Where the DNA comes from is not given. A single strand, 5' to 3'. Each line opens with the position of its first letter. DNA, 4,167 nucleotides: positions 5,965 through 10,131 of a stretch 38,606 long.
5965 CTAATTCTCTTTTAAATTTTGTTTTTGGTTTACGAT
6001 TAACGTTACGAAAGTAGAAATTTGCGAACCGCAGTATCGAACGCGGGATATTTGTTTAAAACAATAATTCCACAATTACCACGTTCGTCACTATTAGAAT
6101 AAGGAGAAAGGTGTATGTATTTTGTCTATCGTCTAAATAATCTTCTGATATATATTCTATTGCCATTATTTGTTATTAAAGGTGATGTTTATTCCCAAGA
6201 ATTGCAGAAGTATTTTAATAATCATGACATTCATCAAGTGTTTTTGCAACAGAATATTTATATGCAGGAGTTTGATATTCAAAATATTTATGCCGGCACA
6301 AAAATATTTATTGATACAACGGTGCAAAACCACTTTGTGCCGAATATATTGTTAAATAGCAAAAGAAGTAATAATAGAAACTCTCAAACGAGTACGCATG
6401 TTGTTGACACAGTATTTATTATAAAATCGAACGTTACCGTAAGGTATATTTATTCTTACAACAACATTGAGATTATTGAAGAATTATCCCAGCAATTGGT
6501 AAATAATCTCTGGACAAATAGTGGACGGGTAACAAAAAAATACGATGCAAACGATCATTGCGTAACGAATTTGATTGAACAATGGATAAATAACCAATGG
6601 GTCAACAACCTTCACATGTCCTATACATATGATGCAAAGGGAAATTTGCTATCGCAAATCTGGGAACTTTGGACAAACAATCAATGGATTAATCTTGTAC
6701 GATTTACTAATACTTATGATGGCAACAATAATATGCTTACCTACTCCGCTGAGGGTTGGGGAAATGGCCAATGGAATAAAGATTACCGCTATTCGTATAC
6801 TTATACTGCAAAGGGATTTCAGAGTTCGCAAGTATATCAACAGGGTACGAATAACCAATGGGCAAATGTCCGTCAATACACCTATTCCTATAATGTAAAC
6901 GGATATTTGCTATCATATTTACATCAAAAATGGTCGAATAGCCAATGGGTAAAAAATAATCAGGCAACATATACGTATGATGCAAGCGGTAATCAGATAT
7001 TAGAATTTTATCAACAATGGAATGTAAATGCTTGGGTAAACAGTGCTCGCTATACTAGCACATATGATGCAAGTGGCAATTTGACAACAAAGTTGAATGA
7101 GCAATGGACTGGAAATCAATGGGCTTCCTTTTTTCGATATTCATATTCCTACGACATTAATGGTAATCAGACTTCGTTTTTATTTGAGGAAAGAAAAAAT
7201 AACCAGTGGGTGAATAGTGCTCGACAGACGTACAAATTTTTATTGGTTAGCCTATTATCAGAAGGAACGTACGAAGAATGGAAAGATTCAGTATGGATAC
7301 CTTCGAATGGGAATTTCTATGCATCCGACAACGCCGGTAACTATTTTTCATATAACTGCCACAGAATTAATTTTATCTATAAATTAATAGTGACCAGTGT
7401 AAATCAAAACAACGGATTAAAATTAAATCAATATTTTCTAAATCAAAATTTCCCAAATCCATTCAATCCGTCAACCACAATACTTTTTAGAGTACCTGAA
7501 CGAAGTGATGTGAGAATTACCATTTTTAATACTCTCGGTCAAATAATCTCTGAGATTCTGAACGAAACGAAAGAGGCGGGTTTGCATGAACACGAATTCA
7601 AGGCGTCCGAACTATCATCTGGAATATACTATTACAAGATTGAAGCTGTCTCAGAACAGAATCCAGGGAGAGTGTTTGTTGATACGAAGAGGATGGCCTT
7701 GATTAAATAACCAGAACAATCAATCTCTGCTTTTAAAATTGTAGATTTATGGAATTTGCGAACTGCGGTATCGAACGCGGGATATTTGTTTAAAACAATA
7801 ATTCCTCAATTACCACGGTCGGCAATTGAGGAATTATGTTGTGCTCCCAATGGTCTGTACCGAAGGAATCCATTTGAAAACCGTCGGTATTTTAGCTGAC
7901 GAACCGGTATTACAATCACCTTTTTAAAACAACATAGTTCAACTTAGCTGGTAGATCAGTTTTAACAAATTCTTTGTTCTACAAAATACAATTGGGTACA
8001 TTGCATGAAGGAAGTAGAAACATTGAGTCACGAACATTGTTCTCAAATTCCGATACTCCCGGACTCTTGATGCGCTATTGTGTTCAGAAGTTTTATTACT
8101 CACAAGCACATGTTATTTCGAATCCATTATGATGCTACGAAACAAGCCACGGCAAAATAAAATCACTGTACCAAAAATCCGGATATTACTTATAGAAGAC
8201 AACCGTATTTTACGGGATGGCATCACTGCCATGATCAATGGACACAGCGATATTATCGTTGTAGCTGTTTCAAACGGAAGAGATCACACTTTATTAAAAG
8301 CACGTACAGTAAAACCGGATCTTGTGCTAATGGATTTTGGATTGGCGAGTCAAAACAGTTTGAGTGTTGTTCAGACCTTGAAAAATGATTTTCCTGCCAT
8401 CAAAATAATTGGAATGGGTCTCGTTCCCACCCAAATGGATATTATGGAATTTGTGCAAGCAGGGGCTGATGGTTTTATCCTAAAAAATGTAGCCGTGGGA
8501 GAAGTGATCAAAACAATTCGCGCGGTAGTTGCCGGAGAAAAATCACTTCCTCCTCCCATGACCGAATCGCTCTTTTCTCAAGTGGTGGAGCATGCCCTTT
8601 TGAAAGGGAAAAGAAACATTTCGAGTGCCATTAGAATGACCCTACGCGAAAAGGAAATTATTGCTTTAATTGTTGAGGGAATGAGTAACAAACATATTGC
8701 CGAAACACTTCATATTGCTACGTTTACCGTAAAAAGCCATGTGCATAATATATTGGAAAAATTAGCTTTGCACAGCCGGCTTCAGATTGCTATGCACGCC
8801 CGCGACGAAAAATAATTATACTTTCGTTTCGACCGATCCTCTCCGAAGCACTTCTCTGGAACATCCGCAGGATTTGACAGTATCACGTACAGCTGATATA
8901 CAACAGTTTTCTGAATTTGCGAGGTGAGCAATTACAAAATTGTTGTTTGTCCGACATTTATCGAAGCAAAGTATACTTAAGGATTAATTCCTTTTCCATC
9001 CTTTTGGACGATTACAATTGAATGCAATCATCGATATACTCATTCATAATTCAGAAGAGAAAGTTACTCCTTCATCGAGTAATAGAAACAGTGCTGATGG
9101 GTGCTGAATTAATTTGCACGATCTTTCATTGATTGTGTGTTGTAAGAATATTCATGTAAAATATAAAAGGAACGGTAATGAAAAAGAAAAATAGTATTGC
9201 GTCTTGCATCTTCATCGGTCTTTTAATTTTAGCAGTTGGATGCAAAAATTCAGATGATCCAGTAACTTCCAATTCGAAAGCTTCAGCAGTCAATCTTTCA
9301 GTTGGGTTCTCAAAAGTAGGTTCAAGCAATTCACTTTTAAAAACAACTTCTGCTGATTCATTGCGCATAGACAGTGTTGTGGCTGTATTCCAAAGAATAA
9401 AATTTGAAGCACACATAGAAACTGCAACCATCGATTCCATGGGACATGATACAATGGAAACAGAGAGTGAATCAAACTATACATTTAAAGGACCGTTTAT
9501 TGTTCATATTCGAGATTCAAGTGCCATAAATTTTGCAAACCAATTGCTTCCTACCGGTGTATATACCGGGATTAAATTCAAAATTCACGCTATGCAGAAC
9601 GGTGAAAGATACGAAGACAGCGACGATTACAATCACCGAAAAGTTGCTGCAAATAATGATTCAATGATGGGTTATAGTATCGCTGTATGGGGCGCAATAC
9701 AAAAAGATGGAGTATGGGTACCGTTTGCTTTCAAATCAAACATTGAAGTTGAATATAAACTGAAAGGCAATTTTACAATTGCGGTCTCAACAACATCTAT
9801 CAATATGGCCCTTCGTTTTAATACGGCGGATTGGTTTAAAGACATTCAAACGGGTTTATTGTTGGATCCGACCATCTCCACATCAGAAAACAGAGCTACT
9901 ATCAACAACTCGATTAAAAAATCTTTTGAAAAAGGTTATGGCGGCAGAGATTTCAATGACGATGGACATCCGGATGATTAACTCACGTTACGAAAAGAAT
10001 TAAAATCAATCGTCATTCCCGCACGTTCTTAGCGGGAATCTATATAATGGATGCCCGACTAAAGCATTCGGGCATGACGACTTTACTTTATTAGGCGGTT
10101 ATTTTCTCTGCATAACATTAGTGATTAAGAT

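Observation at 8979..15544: Four copies of a bipartite about 80-nt non-coding element: conserved box1 (17 nt), a free 12-nt spacer, conserved box2 (19 nt)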

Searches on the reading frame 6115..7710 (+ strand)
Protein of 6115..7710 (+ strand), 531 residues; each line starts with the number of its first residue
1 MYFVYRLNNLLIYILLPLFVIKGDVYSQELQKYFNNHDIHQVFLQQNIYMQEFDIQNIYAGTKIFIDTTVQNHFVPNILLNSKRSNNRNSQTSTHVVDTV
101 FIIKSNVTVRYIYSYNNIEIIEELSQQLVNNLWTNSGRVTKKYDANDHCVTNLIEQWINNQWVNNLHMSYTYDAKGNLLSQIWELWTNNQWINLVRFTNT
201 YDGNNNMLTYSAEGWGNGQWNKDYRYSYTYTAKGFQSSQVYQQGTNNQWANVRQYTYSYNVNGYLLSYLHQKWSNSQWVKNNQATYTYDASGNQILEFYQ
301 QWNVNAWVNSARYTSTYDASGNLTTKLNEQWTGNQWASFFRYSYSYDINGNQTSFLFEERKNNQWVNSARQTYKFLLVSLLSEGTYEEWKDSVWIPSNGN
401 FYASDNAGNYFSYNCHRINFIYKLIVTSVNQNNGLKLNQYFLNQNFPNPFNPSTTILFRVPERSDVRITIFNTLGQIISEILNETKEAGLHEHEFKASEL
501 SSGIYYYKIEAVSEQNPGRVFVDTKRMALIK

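Call 7: search_protein_families(library=pfam, proteins=[window:6115-7710:+], max_evalue=0.01)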
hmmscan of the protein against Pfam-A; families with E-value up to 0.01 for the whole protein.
window:6115-7710:+ (531 aa): 3 families
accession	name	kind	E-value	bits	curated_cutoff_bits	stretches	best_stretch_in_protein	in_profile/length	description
PF18962.6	Por_Secre_tail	-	1.1e-09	38.9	27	1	446-515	2-68/75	Secretion system C-terminal sorting domain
PF05593.20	RHS_repeat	-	0.0018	19.1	22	0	317-354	1-30/38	RHS Repeat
PF12930.12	DUF3836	-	0.0043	17.4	25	0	237-304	45-111/127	Family of unknown function (DUF3836)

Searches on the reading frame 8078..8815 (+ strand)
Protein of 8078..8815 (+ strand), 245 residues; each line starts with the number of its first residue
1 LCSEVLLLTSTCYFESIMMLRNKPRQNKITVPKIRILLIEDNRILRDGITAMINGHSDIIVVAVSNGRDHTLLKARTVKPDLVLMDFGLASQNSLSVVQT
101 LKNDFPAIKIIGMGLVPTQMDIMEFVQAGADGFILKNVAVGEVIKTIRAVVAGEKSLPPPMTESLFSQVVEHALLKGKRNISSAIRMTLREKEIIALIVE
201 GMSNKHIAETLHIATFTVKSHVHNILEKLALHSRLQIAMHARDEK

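Call 7: search_protein_families(library=pfam, proteins=[window:8078-8815:+], max_evalue=0.01)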
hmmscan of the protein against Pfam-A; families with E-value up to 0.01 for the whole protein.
window:8078-8815:+ (245 aa): 5 families
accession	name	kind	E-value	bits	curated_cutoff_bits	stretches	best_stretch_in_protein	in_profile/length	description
PF00196.25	GerE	-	4.3e-17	61.9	23.5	1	188-241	4-57/57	Bacterial regulatory proteins, luxR family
PF00072.30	Response_reg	-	8.8e-15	55.3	30.2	1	36-147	1-110/111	Response regulator receiver domain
PF08281.18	Sigma70_r4_2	-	5.5e-06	26.4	25.7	1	187-229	11-54/54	Sigma-70, region 4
PF01180.27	DHO_dh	-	0.00091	18.9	27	1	92-130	224-263/291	Dihydroorotate dehydrogenase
PF04545.22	Sigma70_r4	-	0.0038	17.1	24.1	1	188-229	6-48/50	Sigma-70, region 4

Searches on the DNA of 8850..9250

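Call 61: search_rna_families(source=window, start=8850, end=9250, threshold=evalue, max_evalue=1)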
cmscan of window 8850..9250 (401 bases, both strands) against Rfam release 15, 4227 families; matches with E-value up to 1: 2.
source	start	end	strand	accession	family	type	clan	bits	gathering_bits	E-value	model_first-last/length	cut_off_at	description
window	8938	9072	-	RF01589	plasmodium_snoR11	Gene; snRNA; snoRNA; HACA-box;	-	25.7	80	0.071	1-207/207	no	small nucleolar RNA snoR11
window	8990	9038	-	RF01714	Ocean-V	Gene; sRNA;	-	16.9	75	0.88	1-72/72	no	Ocean-V RNA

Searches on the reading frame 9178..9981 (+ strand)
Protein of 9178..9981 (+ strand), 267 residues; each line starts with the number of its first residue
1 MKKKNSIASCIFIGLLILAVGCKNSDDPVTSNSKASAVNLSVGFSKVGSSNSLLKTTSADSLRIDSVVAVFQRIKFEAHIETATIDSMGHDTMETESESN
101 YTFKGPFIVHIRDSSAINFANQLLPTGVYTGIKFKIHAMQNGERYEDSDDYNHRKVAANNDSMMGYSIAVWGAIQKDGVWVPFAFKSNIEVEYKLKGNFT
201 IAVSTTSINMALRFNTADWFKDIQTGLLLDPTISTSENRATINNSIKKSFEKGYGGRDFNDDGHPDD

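Call 7: search_protein_families(library=pfam, proteins=[window:9178-9981:+], max_evalue=0.01)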
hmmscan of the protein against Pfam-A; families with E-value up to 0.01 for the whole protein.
window:9178-9981:+ (267 aa): 0 families
